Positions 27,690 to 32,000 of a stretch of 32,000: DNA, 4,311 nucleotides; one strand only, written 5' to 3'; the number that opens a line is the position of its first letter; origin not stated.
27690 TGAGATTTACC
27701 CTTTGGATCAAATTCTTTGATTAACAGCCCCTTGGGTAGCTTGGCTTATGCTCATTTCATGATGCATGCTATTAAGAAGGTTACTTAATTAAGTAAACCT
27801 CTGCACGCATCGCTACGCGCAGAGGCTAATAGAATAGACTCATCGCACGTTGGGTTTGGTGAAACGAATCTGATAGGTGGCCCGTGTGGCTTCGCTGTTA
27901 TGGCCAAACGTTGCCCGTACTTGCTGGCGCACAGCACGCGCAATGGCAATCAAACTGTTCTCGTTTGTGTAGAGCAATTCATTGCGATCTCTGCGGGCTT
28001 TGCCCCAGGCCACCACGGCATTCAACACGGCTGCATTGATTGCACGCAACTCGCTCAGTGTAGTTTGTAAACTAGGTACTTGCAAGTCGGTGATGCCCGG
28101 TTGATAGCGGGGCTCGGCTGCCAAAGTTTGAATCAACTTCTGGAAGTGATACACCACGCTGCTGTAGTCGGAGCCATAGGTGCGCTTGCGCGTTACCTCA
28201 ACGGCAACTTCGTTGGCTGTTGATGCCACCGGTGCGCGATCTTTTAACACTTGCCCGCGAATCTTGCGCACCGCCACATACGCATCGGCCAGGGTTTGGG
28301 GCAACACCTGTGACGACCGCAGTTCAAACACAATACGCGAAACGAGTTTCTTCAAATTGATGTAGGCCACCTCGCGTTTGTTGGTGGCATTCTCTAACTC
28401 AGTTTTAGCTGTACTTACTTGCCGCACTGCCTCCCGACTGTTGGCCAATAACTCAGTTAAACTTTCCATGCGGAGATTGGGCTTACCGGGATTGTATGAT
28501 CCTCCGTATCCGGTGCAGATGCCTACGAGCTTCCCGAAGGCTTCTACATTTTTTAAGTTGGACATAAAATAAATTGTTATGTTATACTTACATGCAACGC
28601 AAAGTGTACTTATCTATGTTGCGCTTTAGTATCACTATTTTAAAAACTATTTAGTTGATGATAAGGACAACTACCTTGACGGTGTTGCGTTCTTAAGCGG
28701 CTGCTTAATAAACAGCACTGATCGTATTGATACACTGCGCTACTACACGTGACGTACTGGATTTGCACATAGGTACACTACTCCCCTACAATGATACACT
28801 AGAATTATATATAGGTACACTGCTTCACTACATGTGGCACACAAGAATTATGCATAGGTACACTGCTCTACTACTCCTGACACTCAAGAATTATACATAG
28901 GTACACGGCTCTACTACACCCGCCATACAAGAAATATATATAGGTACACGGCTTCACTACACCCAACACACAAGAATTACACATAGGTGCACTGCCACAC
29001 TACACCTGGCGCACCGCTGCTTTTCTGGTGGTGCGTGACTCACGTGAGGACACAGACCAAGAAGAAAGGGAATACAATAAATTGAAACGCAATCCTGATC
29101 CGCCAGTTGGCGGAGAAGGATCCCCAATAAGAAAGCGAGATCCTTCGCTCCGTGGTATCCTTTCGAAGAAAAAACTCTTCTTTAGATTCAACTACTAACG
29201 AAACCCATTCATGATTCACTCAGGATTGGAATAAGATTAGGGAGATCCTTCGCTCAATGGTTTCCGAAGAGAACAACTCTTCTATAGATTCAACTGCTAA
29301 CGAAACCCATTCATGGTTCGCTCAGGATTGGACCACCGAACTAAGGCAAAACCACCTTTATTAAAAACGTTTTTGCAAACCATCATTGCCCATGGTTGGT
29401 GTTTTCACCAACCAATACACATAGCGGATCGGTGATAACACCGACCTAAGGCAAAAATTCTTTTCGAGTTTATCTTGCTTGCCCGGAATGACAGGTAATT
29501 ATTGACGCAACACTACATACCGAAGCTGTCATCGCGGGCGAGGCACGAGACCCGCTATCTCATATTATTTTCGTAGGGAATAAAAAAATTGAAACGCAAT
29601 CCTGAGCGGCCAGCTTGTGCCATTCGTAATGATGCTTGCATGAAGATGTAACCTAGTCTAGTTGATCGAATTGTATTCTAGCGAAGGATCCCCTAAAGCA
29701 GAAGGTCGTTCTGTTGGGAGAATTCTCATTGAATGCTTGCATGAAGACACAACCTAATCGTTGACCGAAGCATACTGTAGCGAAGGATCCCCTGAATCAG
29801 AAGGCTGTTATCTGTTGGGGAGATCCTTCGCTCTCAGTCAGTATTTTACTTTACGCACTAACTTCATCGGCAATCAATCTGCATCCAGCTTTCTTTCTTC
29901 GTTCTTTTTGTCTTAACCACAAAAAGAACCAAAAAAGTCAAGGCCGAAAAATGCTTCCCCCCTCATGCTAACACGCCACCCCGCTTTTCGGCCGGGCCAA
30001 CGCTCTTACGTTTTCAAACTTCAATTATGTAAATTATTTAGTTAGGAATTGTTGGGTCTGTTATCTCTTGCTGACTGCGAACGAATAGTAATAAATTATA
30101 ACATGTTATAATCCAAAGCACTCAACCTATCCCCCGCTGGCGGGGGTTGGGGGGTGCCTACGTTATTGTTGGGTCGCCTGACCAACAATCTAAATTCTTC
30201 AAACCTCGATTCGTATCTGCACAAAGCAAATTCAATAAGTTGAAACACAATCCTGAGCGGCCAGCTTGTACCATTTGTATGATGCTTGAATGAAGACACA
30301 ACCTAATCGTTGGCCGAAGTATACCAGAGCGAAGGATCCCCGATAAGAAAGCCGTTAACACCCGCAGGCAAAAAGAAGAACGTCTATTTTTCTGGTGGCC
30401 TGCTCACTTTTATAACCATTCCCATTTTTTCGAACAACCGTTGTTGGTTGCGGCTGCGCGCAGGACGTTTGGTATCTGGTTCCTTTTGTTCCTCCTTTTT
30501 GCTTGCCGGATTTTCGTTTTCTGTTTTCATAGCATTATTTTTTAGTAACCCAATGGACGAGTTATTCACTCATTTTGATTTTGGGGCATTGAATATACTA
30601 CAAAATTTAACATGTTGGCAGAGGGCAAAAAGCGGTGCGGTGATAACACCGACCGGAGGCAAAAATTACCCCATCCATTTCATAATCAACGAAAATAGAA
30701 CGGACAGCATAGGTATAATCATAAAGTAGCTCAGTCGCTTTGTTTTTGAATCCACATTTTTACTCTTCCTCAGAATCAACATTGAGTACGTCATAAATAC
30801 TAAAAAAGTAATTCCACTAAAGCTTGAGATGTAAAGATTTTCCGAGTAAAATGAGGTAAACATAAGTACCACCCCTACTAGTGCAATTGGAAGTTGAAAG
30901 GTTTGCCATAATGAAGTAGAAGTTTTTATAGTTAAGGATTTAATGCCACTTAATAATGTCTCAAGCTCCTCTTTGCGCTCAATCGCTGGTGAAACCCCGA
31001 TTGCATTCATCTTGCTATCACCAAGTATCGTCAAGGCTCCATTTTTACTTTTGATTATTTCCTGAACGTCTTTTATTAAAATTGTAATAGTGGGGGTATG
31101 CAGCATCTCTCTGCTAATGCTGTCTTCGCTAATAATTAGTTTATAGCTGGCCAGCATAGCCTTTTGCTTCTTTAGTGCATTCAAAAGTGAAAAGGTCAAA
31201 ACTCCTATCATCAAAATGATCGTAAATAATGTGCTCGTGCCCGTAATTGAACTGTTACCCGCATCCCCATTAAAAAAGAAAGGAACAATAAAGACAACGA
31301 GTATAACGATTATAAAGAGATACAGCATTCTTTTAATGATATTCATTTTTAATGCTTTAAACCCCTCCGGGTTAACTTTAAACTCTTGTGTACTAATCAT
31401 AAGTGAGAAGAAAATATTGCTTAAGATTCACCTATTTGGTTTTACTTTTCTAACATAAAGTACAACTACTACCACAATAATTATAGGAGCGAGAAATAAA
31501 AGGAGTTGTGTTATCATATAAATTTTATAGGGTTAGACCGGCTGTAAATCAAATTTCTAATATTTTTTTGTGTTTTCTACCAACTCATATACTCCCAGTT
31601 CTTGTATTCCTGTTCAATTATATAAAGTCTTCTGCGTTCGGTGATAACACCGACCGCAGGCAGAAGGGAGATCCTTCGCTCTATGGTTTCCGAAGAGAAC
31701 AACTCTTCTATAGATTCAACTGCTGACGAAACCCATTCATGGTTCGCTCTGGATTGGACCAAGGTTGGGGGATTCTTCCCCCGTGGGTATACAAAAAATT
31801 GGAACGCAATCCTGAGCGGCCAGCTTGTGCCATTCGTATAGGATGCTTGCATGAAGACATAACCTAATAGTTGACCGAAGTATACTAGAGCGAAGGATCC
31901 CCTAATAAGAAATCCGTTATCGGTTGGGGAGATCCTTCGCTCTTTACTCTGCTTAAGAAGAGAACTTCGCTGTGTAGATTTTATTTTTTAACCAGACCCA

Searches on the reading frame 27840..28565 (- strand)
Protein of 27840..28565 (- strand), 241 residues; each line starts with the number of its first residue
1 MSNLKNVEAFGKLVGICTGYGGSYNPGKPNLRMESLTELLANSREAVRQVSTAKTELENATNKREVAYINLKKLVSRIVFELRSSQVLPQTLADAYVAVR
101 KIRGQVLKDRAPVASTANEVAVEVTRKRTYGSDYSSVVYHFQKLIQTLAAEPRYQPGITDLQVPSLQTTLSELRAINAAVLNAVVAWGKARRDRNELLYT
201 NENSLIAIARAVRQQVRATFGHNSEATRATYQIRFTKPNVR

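Call 11: search_protein_families(library=pfam, proteins=[window:27840-28565:-], max_evalue=0.01)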
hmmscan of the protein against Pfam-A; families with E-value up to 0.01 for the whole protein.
window:27840-28565:- (241 aa): 0 families

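Call 63: search_protein_families(library=ncbifam, proteins=[window:27840-28565:-], max_evalue=0.1)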
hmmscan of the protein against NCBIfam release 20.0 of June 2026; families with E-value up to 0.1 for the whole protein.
window:27840-28565:- (241 aa): 1 family
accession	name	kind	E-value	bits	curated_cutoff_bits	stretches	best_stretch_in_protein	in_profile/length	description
TIGR00525.1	folB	equivalog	0.013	15.9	72.15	1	86-126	76-116/116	dihydroneopterin aldolase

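Call 64: search_protein_families(library=padloc, proteins=[window:27840-28565:-], max_evalue=0.01)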
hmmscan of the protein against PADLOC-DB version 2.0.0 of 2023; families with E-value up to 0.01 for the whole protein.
window:27840-28565:- (241 aa): 0 families

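Call 88: find_homologous_proteins(query=window:27840-28565:-, max_evalue=0.00001)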
Query window:27840-28565:- (241 aa): 53 proteins with E <= 0.00001 among 805 candidates.
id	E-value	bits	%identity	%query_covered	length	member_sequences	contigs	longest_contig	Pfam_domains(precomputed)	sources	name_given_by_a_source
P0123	2.5e-148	509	100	100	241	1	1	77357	-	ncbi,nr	ncbi:MAG: hypothetical protein JNM78_06095 [Cyclobacteriaceae bacterium]|nr:hypothetical protein [Cy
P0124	7.4e-117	406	80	100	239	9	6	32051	-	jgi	jgi:hypothetical protein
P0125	1.3e-107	376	76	100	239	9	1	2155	-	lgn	-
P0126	3.1e-87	310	78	80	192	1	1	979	-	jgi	jgi:hypothetical protein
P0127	3.1e-77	277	58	100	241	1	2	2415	-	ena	-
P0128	3.6e-75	270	57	98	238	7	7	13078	-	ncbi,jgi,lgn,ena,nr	ncbi:MAG TPA: hypothetical protein PKJ83_09040 [Cyclobacteriaceae bacterium]|nr:hypothetical protein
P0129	3.7e-75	270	57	98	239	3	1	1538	-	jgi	-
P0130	1.3e-74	269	56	98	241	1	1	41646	-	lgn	-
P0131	1.0e-72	262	57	99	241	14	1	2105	-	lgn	-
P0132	1.5e-72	262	56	100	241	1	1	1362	-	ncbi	-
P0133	2.1e-71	258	55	98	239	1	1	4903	-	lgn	-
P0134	3.1e-71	257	55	100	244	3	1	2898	-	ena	-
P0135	4.4e-71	257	56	100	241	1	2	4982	-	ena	-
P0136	5.9e-71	257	56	98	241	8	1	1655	-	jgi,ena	-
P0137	1.5e-70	255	54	100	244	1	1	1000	-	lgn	-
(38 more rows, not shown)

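Call 95: predict_structure(alignment_id=A4)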
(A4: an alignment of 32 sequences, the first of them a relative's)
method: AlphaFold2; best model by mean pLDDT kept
length: 241 residues; sequences in the alignment: 32
mean_pLDDT: 82.9   pTM: 0.71
mean pLDDT of the five models: 82.9, 81.9, 81.2, 80.6, 80.5
residues with pLDDT >= 90: 133; 70-90: 63; 50-70: 17; < 50: 28
segments of 3 or more residues with pLDDT < 50: 107-131
pLDDT, mean of each block of 10 residues (from residue 1): 88 80 50 82 95 95 92 92 90 91 63 41 42 81 93 89 94 95 95 93 90 87 87 86 56
secondary structure, 60 per line:
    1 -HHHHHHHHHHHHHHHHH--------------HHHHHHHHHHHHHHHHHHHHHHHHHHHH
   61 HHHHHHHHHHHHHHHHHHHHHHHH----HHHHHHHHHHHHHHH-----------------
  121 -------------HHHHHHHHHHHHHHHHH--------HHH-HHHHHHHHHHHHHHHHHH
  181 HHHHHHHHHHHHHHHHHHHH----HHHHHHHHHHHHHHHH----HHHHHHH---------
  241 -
elements in order: H2-18 H33-84 H89-103 H134-150 H163-200 H205-220 H225-231

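Call 98: fold_search(model_id=the predicted structure, library=pdb)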
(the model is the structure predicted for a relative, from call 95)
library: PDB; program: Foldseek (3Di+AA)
matches with E <= 10: 418; with E <= 0.001: 0
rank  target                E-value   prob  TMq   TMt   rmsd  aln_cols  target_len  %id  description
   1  9fed                  4.3e-02  0.57  0.19  0.23  30.6       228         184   10  Single-chain chimeric protein mimicking the interaction between HR1 and HR2 in HIV gp41 (released 2025-05-28)
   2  5vtl                  2.9e-01  0.21  0.20  0.22  32.5       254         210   15  Structure of metacyclic invariant surface protein , Tb427.07.360, from Trypanosoma brucei. (released 2018-08-08)
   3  5c22_B                3.3e-01  0.63  0.28  0.26  13.1       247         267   11  Crystal structure of Zn-bound HlyD from E. coli (released 2016-02-17)
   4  5c22_C                3.8e-01  0.54  0.28  0.27  18.2       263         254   11  Crystal structure of Zn-bound HlyD from E. coli (released 2016-02-17)
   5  4bne_A                3.8e-01  0.13  0.15  0.14  22.1       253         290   11  Pacsin2 Interacts with Membranes and Actin-Filaments (released 2014-05-14)
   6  5c21_B                4.0e-01  0.28  0.21  0.20  18.9       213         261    9  Crystal structure of native HlyD from E. coli (released 2016-02-17)
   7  5vju                  4.2e-01  0.33  0.20  0.25  25.3       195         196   11  De Novo Photosynthetic Reaction Center Protein Variant Equipped with His-Tyr H-bond, Heme B, and Cd(II) ions (released 2018-04-25)
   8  5c21_A                4.6e-01  0.57  0.27  0.26  12.6       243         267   12  Crystal structure of native HlyD from E. coli (released 2016-02-17)
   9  7u7n_D                4.6e-01  0.16  0.16  0.20  24.0       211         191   13  IL-27 quaternary receptor signaling complex (released 2022-05-25)
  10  8i7o_B8               5.0e-01  0.18  0.18  0.23  20.6       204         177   15  In situ structure of axonemal doublet microtubules in mouse sperm with 16-nm repeat (released 2023-10-11)
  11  4bne_B                5.3e-01  0.11  0.16  0.14  21.7       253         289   11  Pacsin2 Interacts with Membranes and Actin-Filaments (released 2014-05-14)
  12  5d80_G                6.1e-01  0.35  0.28  0.30  17.9       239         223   14  Crystal Structure of Yeast V1-ATPase in the Autoinhibited Form (released 2016-06-08)
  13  3m3w_A                6.1e-01  0.33  0.30  0.27  25.0       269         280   13  Crystal structure of mouse PACSIN3 BAR domain mutant (released 2011-03-16)
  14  9y6s_6o               6.1e-01  0.13  0.22  0.02  26.8       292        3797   13  96-nm repeat of the Leishmania tarentolae doublet microtubule (released 2025-12-17)
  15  2cmr_A                6.4e-01  0.20  0.20  0.24  20.5       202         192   12  Crystal structure of the HIV-1 neutralizing antibody D5 Fab bound to the gp41 inner-core mimetic 5-helix (released 2006-10-16)
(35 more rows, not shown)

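Call 99: fold_search(model_id=the predicted structure, library=viral)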
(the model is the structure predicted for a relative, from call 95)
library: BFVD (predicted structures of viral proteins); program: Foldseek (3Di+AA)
matches with E <= 10: 483; with E <= 0.001: 0
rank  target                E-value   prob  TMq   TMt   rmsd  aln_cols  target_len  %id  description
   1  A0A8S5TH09            1.2e-01  0.72  0.30  0.12  16.4       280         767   13  Uncharacterized protein [Myoviridae sp. ctIty1]
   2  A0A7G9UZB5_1          1.5e-01  0.60  0.29  0.09  22.8       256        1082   17  Tape measure protein [Gordonia Phage Sephiroth]
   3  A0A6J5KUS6            1.7e-01  0.57  0.25  0.12  25.4       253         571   10  Endonuclease subunit [uncultured Caudovirales phage]
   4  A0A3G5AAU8            2.1e-01  0.30  0.20  0.21  19.7       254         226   12  Uncharacterized protein [Hyperionvirus sp.]
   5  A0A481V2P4            2.2e-01  0.28  0.21  0.17  29.0       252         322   15  (no name in the UniProt tables at hand)
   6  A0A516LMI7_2          2.3e-01  0.72  0.31  0.07  17.3       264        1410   14  (no name in the UniProt tables at hand)
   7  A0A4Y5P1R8            2.3e-01  0.33  0.20  0.06  25.1       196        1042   18  Putative EPS-depolymerase [Pantoea phage vB_PagS_AAS21]
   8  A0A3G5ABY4            2.9e-01  0.23  0.23  0.10  18.2       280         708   12  Uncharacterized protein [Hyperionvirus sp.]
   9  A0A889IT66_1          3.2e-01  0.38  0.28  0.10  21.8       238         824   15  (no name in the UniProt tables at hand)
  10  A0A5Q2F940            3.3e-01  0.30  0.20  0.24  18.9       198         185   11  (no name in the UniProt tables at hand)
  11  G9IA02                3.3e-01  0.25  0.19  0.14  16.9       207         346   11  (no name in the UniProt tables at hand)
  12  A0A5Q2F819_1          3.5e-01  0.30  0.23  0.07  26.8       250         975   15  Tape measure protein [Gordonia phage Sixama]
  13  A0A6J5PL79            3.7e-01  0.16  0.18  0.07  24.4       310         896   12  Uncharacterized protein [uncultured Caudovirales phage]
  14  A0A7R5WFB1            4.2e-01  0.66  0.34  0.12  18.4       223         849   15  Putative transcription factor [Diachasmimorpha longicaudata entomopoxvirus]
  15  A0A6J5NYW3            4.2e-01  0.20  0.20  0.10  27.8       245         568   13  Endonuclease subunit [uncultured Caudovirales phage]
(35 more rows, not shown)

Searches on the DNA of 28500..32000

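Call 93: search_rna_families(source=window, start=28500, end=32000, threshold=evalue, max_evalue=1)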
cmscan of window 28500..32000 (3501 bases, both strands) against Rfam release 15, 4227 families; matches with E-value up to 1: 2.
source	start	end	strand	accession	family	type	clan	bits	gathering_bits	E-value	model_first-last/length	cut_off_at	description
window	31630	31694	+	RF02674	AsdA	Gene; antisense;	-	22.8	52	0.14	1-81/81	no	antisense RNA of dnaA mRNA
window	29887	29942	-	RF04067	mir-4520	Gene; miRNA;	-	19.7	90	0.53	1-70/70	no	mir-4520 microRNA precursor family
